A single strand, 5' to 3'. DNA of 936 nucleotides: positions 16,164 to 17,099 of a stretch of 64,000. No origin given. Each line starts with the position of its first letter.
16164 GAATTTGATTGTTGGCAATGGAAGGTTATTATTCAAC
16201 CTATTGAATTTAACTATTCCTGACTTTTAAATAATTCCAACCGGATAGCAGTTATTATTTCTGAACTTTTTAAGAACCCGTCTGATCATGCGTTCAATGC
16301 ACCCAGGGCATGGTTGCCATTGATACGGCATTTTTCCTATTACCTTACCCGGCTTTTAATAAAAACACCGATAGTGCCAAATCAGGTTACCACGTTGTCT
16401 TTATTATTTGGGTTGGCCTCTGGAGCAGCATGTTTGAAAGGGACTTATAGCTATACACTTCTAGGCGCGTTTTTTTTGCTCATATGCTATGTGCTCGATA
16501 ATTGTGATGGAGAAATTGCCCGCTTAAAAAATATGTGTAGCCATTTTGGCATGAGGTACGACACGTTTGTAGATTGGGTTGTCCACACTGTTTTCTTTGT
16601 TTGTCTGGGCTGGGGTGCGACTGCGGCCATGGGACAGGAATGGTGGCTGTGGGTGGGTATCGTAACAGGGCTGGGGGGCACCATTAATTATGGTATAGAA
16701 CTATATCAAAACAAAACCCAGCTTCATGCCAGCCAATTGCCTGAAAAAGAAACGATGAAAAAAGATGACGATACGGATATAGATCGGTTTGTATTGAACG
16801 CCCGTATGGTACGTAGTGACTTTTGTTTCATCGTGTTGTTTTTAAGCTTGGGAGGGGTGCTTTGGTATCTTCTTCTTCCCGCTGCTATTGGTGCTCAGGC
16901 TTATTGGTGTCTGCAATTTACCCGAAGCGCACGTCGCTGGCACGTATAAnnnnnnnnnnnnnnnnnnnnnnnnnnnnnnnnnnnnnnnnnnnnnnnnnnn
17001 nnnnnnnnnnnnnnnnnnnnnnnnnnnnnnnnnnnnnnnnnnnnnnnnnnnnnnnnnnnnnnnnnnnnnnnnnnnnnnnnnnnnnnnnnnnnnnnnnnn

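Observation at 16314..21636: Inositol-phosphate cluster: MIPS + nucleotidyltransferase + two CDP-alcohol phosphotransferases + flippase-like protein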

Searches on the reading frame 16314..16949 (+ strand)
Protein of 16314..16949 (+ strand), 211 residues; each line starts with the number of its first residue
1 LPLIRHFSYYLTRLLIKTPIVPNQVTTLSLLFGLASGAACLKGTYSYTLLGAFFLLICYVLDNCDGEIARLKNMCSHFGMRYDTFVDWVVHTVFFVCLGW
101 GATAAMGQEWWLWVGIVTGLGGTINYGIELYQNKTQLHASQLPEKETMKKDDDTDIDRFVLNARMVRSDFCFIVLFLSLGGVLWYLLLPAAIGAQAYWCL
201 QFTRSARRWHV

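Call 4: search_protein_families(library=pfam, proteins=[window:16314-16949:+], max_evalue=0.01)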
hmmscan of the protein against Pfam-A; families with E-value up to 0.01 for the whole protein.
window:16314-16949:+ (211 aa): 1 family
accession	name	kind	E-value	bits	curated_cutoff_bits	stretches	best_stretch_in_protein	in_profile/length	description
PF01066.26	CDP-OH_P_transf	-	2.5e-13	51.1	22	1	20-118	2-94/152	CDP-alcohol phosphatidyltransferase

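Call 5: search_protein_families(library=ncbifam, proteins=[window:16314-16949:+], max_evalue=0.01)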
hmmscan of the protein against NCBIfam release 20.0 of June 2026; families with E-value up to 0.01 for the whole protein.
window:16314-16949:+ (211 aa): 9 families
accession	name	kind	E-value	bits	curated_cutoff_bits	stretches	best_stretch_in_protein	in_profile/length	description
NF040950.1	archin_ph_syn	equivalog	2.8e-14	53.4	180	1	6-104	10-106/191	archaetidylinositol phosphate synthase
NF041135.1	IPPtranDIPPsyn_Thcocales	equivalog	6.3e-13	48.5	580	1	5-133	236-358/419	bifunctional L-myo-inositol-1-phosphate cytidylyltransferase/CDP-L-myo-inositol myo-inositolphosphotransferase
NF052561.1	PIPSynBT1523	equivalog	3.3e-09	36.8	350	1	11-97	16-109/232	hypothetical protein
NF045883.1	PIPSynth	equivalog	6.9e-08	32.4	170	1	11-114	14-115/197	phosphatidylinositol phosphate synthase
TIGR00473.1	pssA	equivalog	8.7e-07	29.2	107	1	27-94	2-66/153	CDP-diacylglycerol--serine O-phosphatidyltransferase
TIGR04217.1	archae_ser_T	exception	0.00036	20.4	200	1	16-98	4-82/221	archaetidylserine synthase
TIGR00560.1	pgsA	equivalog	0.0011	19.5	109.1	1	45-98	30-83/183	CDP-diacylglycerol--glycerol-3-phosphate 3-phosphatidyltransferase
NF009526.0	PRK12888.1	equivalog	0.0056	16.1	364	1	33-118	168-251/301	4-hydroxybenzoate octaprenyltransferase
NF038087.1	arch_ser_synth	exception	0.0092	15.6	240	0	25-93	10-77/216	archaetidylserine synthase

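Call 19: search_solved_structures(query=window:16314-16949:+, max_evalue=0.01, show_alignments=2)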
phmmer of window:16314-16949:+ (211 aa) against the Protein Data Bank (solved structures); distinct sequences matched with E-value up to 0.01: 2.
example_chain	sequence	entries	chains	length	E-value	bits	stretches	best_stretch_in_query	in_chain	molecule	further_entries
4o6m_A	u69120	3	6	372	3.7e-12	49.8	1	5-103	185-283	AF2299, a CDP-alcohol phosphotransferase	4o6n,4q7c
4mnd_A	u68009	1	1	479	4.5e-05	26.7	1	16-98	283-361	CTP L-myo-inositol-1-phosphate cytidylyltransferase/CDP-L-myo-inositol myo-inositolphospho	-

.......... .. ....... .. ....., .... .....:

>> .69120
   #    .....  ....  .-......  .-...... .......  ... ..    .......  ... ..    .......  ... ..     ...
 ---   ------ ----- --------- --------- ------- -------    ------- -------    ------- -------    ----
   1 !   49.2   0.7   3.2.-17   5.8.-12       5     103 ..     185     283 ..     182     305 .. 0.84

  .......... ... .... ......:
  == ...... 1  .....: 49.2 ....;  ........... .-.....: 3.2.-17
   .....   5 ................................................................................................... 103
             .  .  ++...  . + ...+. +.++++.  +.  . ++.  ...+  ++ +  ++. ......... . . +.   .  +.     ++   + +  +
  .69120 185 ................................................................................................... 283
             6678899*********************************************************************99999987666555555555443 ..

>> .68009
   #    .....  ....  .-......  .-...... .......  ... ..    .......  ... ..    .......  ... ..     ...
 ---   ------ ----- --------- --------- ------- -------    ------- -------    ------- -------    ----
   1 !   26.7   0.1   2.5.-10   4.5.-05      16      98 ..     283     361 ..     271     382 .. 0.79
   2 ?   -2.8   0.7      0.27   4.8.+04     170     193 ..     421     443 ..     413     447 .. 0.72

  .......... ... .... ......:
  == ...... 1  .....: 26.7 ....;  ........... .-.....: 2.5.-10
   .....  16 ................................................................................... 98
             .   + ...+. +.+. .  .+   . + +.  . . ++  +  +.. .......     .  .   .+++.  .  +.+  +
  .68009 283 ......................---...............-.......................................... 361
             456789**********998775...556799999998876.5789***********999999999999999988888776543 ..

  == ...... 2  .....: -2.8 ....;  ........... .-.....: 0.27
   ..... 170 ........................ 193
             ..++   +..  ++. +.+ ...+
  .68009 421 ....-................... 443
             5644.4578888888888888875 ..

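Call 25: find_homologous_proteins(query=window:16314-16949:+)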
Query window:16314-16949:+ (211 aa): 773 proteins with E <= 0.001 among 1217 candidates; the best 120 are listed.
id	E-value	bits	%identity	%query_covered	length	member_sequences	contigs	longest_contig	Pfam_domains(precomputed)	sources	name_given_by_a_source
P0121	5.3e-118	411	80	100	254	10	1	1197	PF01066.27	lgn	-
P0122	1.6e-114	399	99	81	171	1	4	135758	PF01066.27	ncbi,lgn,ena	-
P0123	2.8e-114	399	78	100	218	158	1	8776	PF01066.27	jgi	jgi:phosphatidylglycerophosphate synthase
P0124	1.9e-112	393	77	100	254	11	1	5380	PF01066.27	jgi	jgi:phosphatidylglycerophosphate synthase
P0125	2.6e-109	382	87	87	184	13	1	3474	PF01066.27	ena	-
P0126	1.1e-107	377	78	93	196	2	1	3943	PF01066.27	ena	-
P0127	1.3e-104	367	72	100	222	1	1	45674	PF01066.27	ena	-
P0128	1.3e-104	367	80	93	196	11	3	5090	PF01066.27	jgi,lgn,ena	jgi:phosphatidylglycerophosphate synthase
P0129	2.7e-104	366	72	100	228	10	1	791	PF01066.27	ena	-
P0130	3.1e-104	366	72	100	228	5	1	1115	PF01066.27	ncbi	-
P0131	4.6e-104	365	78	93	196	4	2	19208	PF01066.27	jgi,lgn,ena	-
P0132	4.0e-103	362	71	100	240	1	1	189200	PF01066.27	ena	-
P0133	4.8e-103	362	71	100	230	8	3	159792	PF01066.27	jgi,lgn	-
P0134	1.1e-102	361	71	100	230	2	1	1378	PF01066.27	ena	-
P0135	3.0e-102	359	69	100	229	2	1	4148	PF01066.27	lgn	-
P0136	1.2e-101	357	78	93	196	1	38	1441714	PF01066.27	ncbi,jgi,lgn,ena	jgi:phosphatidylglycerophosphate synthase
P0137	1.4e-101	357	74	93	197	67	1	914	PF01066.27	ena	-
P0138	4.0e-101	356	69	100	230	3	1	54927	PF01066.27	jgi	-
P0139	4.3e-101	355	68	100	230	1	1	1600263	PF01066.27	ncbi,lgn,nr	ncbi:MAG: hypothetical protein NPINA01_10790 [Nitrospinaceae bacterium]|nr:MAG: hypothetical protein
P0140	6.7e-101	355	70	100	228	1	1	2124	PF01066.27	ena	-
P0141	2.3e-100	353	70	100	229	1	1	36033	PF01066.27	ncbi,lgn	-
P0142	2.9e-100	353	71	100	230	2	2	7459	PF01066.27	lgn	-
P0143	5.2e-100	352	68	100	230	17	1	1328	PF01066.27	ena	-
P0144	1.1e-99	351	69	100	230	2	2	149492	PF01066.27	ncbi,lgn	-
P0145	1.4e-99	351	69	100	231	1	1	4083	PF01066.27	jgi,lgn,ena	-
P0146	1.6e-99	350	69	100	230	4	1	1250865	PF01066.27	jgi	jgi:phosphatidylglycerophosphate synthase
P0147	3.3e-99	349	70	100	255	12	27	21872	PF01066.27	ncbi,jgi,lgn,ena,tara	tara:strand:+ start:193 stop:960 length:768 start_codon:yes stop_codon:yes gene_type:complete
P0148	4.2e-99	349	69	99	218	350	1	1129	PF01066.27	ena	-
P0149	6.3e-99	348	69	100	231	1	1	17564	PF01066.27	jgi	jgi:phosphatidylglycerophosphate synthase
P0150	1.3e-98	347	70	100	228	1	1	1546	PF01066.27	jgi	-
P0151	2.9e-98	346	75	93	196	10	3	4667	PF01066.27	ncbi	-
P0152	3.1e-98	346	66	100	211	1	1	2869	PF01066.27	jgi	-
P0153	1.8e-97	344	67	99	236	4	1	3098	PF01066.27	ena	-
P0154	3.3e-97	343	68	100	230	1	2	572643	PF01066.27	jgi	jgi:phosphatidylglycerophosphate synthase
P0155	3.5e-97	343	77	87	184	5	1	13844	PF01066.27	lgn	-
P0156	3.1e-96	340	70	94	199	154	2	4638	PF01066.27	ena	-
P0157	3.3e-96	339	67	100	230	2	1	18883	PF01066.27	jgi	jgi:phosphatidylglycerophosphate synthase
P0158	1.0e-95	338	70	93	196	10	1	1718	PF01066.27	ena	-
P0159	1.2e-95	338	73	92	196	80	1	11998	PF01066.27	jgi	-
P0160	1.7e-95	337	71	93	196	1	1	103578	PF01066.27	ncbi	-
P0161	1.1e-94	335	72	93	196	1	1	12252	PF01066.27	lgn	-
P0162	3.5e-94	333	67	96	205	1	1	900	PF01066.27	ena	-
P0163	6.0e-94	332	70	93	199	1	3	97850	PF01066.27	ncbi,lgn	ncbi:MAG: CDP-alcohol phosphatidyltransferase family protein [Nitrospinota bacterium]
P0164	2.7e-93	330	71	92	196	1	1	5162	PF01066.27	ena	-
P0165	4.8e-93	329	71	93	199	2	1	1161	PF01066.27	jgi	jgi:phosphatidylglycerophosphate synthase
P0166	1.3e-92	328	69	93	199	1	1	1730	PF01066.27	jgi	jgi:phosphatidylglycerophosphate synthase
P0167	3.5e-92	326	70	92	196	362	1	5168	PF01066.27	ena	-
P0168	5.7e-92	326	69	93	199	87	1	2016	PF01066.27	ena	-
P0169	5.9e-92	326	68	93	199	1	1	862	PF01066.27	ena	-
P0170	7.5e-92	325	69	93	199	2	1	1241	PF01066.27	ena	-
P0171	1.9e-91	324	67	100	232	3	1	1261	PF01066.27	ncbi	-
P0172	4.1e-91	323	68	93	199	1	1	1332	PF01066.27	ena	-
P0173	4.4e-91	323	65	96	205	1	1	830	PF01066.27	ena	-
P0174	4.6e-91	323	72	86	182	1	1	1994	PF01066.27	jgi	jgi:phosphatidylglycerophosphate synthase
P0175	5.3e-91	322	69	93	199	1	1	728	PF01066.27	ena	-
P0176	6.3e-91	322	68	93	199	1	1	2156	PF01066.27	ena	-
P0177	8.6e-91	322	68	93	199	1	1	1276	PF01066.27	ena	-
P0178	1.5e-90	321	74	89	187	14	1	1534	PF01066.27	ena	-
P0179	1.6e-90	321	69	93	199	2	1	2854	PF01066.27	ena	-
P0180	2.2e-90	320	68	93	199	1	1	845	PF01066.27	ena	-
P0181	5.2e-90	319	74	86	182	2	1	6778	PF01066.27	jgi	-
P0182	1.4e-89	318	67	93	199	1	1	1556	PF01066.27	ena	-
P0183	1.8e-89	317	67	93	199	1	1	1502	PF01066.27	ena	-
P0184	8.2e-89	315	74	87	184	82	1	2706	PF01066.27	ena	-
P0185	2.4e-88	314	66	93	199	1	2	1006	PF01066.27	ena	-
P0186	9.1e-88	312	66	93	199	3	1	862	PF01066.27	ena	-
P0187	3.5e-87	310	72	86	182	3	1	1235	PF01066.27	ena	-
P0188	3.8e-87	310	71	86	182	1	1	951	PF01066.27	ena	-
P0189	6.4e-86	306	70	86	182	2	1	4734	PF01066.27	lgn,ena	-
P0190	4.7e-85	303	69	86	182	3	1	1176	PF01066.27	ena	-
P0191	5.8e-85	303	66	93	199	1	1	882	PF01066.27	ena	-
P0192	5.8e-82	293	69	86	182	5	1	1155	PF01066.27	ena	-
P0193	1.6e-79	285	67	86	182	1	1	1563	PF01066.27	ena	-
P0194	1.7e-75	272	67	81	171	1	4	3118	PF01066.27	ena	-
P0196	3.6e-63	231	50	100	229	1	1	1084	PF01066.27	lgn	-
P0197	9.0e-63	230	52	100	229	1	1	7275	PF01066.27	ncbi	-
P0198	1.6e-61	226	51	100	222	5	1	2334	PF01066.27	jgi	jgi:phosphatidylglycerophosphate synthase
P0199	1.5e-60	223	50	100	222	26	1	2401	PF01066.27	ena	-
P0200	6.2e-60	221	49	100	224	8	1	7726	PF01066.27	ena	-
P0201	1.3e-59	220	49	100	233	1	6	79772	PF01066.27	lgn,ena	-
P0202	2.1e-59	219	51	100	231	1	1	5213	PF01066.27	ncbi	-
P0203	2.9e-59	219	51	100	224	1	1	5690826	PF01066.27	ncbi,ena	-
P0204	3.4e-59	218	49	100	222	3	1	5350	PF01066.27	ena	-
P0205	4.2e-59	218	50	100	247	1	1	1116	PF01066.27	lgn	-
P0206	9.0e-58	214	49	100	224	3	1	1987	PF01066.27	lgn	-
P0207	1.1e-57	213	48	100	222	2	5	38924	PF01066.27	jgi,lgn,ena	jgi:phosphatidylglycerophosphate synthase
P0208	1.8e-57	213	48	100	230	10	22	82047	PF01066.27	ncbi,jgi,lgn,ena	-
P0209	3.1e-57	212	48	100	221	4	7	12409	PF01066.27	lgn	-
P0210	3.3e-57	212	49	100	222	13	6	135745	PF01066.27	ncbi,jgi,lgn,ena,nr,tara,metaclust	ncbi:MAG: hypothetical protein CMM28_11280 [Rhodospirillaceae bacterium]|nr:hypothetical protein [Rh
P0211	3.5e-57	212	47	100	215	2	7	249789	PF01066.27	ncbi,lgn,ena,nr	ncbi:MAG: CDP-alcohol phosphatidyltransferase family protein [Rhodospirillales bacterium]|nr:CDP-alc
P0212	5.6e-57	211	48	100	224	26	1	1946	PF01066.27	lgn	-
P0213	5.7e-57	211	49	100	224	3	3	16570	PF01066.27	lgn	-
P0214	2.4e-56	209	49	100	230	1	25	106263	PF01066.27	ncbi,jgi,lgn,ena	-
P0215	3.6e-56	209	49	99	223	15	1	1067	PF01066.27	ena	-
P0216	5.6e-56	208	50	100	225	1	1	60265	PF01066.27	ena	-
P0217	1.2e-55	207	47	100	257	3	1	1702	PF01066.27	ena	-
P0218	2.6e-55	206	46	100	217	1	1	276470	PF01066.27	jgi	jgi:phosphatidylglycerophosphate synthase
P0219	3.3e-55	205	47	100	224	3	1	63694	PF01066.27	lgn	-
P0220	3.7e-55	205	47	100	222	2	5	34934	PF01066.27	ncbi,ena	-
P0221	3.8e-55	205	45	100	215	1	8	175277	PF01066.27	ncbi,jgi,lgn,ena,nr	ncbi:MAG: CDP-alcohol phosphatidyltransferase family protein [Rhodospirillales bacterium]|jgi:phosph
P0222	4.0e-55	205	49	100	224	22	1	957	PF01066.27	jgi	jgi:phosphatidylglycerophosphate synthase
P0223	4.0e-55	205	47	100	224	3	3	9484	PF01066.27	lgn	-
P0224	4.7e-55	205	49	100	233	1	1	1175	PF01066.27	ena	-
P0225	5.0e-55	205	49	100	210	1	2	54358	PF01066.27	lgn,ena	-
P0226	5.4e-55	205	63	67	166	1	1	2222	PF01066.27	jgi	-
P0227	5.8e-55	205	49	100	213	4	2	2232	PF01066.27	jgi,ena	jgi:phosphatidylglycerophosphate synthase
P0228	9.2e-55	204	47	100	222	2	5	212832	PF01066.27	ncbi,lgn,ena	-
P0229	1.0e-54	204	46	100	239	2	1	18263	PF01066.27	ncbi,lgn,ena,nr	ncbi:MAG: CDP-alcohol phosphatidyltransferase family protein [Rhodospirillales bacterium]|nr:CDP-alc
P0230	1.1e-54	204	46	100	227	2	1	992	PF01066.27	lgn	-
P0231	1.5e-54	203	47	100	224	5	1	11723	PF01066.27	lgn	-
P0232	2.8e-54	202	46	100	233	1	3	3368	PF01066.27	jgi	jgi:phosphatidylglycerophosphate synthase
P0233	3.1e-54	202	48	100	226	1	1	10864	PF01066.27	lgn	-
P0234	4.8e-54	202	46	100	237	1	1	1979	PF01066.27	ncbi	-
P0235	5.3e-54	201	46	100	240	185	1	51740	PF01066.27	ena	-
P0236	6.4e-54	201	46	100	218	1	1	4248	PF01066.27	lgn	-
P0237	7.0e-54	201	45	99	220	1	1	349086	PF01066.27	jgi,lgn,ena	-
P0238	8.4e-54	201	48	100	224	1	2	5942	PF01066.27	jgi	jgi:archaetidylinositol phosphate synthase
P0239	1.1e-53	200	48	100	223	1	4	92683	PF01066.27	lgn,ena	-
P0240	1.3e-53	200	49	100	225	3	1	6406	PF01066.27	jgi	jgi:phosphatidylglycerophosphate synthase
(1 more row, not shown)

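Call 26: find_encoding_contigs(protein=P0203, flank=8000, max_places=2)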
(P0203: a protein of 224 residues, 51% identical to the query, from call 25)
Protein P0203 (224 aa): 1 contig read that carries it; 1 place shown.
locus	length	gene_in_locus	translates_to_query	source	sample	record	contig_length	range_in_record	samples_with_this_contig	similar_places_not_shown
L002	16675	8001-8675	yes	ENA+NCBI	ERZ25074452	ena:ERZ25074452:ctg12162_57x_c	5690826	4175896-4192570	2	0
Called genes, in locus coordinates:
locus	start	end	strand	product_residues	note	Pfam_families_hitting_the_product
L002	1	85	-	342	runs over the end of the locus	PF02668:TauD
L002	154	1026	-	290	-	PF02668:TauD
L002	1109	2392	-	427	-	PF13439:Glyco_transf_4 (faint), PF13524:Glyco_trans_1_2 (faint), PF13579:Glyco_trans_4_4 (faint), PF00534:Glycos_transf_1, PF13692:Glyco_trans_1_4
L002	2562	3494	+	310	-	PF14305:ATPgrasp_TupA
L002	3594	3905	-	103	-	PF14330:DUF4387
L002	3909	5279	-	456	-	PF07287:AtuA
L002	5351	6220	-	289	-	PF02668:TauD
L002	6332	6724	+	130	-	PF01042:Ribonuc_L-PSP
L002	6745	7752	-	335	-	PF00389:2-Hacid_dh, PF02826:2-Hacid_dh_C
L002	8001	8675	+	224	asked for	PF01066:CDP-OH_P_transf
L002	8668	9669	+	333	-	PF03706:LPG_synthase_TM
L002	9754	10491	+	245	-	-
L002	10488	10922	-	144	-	PF01575:MaoC_dehydratas, PF13452:FAS1_DH_region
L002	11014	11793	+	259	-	PF00106:adh_short, PF08659:KR, PF13561:adh_short_C2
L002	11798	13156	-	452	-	PF03972:MmgE_PrpD_N, PF19305:MmgE_PrpD_C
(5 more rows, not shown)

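Call 27: find_encoding_contigs(protein=P0211, flank=8000, max_places=2)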
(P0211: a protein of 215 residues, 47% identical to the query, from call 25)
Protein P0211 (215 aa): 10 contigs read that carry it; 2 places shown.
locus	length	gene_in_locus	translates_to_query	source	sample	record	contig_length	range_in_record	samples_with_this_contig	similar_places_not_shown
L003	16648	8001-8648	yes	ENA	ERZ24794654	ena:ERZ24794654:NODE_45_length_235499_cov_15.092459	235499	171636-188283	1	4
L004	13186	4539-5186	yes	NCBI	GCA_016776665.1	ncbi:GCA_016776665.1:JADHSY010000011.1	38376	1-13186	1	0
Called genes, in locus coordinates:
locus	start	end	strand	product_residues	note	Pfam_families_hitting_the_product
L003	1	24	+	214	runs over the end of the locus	PF01048:PNP_UDP_1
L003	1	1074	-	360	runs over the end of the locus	PF04055:Radical_SAM, PF11946:DUF3463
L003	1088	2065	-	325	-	PF02401:LYTB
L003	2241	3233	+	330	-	PF01073:3Beta_HSD, PF01370:Epimerase, PF02719:Polysacc_synt_2, PF04321:RmlD_sub_bind (weak), PF05368:NmrA, PF13460:NAD_binding_10, PF16363:GDP_Man_Dehyd, PF07993:NAD_binding_4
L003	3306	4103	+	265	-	PF12804:NTP_transf_3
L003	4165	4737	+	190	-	PF01066:CDP-OH_P_transf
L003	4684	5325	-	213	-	PF01066:CDP-OH_P_transf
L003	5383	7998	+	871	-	PF03176:MMPL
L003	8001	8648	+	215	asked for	PF01066:CDP-OH_P_transf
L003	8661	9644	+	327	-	PF03706:LPG_synthase_TM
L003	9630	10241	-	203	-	PF05494:MlaC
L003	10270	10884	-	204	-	PF05494:MlaC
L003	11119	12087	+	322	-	PF04333:MlaA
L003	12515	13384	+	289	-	PF00140:Sigma70_r1_2 (weak), PF04542:Sigma70_r2, PF04545:Sigma70_r4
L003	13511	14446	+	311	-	PF00005:ABC_tran, PF13304:AAA_21 (weak)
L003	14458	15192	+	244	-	PF12679:ABC2_membrane_2, PF12698:ABC2_membrane_3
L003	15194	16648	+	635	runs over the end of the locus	PF23357:DUF7088, PF09822:ABC_transp_aux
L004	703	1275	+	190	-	PF01066:CDP-OH_P_transf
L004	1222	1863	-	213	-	PF01066:CDP-OH_P_transf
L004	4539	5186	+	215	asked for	PF01066:CDP-OH_P_transf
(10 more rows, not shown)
